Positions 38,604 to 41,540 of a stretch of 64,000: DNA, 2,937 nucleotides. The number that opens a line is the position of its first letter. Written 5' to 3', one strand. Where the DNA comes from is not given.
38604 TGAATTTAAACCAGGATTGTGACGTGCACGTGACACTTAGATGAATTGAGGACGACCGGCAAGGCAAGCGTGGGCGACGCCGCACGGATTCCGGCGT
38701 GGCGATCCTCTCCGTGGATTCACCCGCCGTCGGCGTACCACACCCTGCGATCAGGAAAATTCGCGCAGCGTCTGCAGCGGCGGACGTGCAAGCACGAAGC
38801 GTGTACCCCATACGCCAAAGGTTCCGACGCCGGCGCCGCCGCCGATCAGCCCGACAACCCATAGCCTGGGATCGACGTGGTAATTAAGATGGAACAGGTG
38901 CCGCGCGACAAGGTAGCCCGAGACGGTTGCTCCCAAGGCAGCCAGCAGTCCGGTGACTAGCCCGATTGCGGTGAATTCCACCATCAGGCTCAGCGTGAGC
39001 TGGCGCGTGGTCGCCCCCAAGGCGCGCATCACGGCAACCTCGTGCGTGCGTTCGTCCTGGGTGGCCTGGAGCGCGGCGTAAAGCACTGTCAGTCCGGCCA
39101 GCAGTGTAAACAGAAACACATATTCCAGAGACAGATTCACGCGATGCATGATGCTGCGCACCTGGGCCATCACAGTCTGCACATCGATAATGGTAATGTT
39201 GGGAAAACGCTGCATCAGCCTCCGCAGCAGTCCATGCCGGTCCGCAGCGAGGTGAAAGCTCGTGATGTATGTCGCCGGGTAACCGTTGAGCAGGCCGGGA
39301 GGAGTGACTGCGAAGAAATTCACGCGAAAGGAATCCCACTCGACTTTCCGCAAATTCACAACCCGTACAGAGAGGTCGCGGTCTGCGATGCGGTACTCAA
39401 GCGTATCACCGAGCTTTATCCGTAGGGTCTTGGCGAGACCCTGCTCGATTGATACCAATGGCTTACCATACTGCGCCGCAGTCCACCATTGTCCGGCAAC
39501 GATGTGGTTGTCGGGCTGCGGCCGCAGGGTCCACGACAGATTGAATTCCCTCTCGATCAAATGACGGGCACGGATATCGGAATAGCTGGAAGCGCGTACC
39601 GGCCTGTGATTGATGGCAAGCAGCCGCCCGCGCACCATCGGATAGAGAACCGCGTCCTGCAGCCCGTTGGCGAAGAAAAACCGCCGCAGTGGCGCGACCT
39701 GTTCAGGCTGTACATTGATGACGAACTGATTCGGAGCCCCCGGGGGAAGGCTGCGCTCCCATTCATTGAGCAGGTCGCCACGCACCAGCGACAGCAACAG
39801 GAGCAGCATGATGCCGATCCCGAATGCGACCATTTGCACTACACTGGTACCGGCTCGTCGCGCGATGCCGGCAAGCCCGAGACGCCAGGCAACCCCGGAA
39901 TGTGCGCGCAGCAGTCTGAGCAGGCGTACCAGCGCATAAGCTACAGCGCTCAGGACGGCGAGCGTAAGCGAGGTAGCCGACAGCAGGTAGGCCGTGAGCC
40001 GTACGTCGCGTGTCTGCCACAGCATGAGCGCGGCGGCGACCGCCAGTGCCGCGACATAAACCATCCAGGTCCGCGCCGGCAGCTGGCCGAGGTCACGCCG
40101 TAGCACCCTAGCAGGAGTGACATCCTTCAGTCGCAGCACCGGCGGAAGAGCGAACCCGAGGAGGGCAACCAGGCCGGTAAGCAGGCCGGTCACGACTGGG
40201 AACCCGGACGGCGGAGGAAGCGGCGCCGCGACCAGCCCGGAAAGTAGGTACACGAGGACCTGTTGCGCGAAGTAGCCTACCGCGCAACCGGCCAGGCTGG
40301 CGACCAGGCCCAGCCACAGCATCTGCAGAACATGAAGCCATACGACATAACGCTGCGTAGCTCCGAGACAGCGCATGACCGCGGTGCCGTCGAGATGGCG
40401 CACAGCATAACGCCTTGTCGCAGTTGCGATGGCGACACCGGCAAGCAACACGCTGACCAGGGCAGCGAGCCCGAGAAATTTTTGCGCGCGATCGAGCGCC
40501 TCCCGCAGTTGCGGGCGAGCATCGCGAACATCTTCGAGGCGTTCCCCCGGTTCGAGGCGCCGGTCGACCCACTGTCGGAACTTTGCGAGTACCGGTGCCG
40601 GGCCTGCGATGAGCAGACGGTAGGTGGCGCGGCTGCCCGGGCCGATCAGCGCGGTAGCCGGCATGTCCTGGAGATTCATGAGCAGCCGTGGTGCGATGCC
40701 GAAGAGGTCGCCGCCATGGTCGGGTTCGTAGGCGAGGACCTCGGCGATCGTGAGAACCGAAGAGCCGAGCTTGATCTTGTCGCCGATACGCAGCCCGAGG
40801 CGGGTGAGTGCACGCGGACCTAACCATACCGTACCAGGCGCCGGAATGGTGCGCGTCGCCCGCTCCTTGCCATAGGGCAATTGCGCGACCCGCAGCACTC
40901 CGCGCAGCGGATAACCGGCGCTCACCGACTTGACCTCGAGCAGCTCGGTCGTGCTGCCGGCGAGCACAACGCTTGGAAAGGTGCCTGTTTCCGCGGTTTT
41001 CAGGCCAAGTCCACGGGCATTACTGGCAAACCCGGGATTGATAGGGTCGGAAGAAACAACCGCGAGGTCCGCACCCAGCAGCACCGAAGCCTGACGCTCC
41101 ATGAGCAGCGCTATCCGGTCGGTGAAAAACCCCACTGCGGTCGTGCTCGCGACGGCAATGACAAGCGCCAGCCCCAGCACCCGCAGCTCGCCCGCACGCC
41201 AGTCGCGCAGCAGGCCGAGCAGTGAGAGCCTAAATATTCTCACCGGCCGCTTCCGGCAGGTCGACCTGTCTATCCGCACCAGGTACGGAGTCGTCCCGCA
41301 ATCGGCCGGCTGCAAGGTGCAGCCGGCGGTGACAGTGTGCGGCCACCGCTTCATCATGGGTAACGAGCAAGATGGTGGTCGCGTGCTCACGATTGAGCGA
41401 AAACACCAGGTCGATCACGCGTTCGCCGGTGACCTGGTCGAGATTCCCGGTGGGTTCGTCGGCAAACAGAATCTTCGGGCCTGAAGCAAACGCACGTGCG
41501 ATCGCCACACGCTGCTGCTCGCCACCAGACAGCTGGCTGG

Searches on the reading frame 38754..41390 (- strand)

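Call 47: search_protein_families(library=pfam, proteins=[window:38754-41390:-], max_evalue=0.00001)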
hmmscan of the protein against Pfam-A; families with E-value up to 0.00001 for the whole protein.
window:38754-41390:- (879 aa): 2 families
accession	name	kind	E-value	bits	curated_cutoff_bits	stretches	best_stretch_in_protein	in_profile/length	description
PF02687.27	FtsX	-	2e-21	76.7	25.5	2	308-422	2-116/120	FtsX-like permease C-terminal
PF12704.14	MacB_PCD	-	2e-08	35.2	27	0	74-250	6-181/207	MacB-like periplasmic core domain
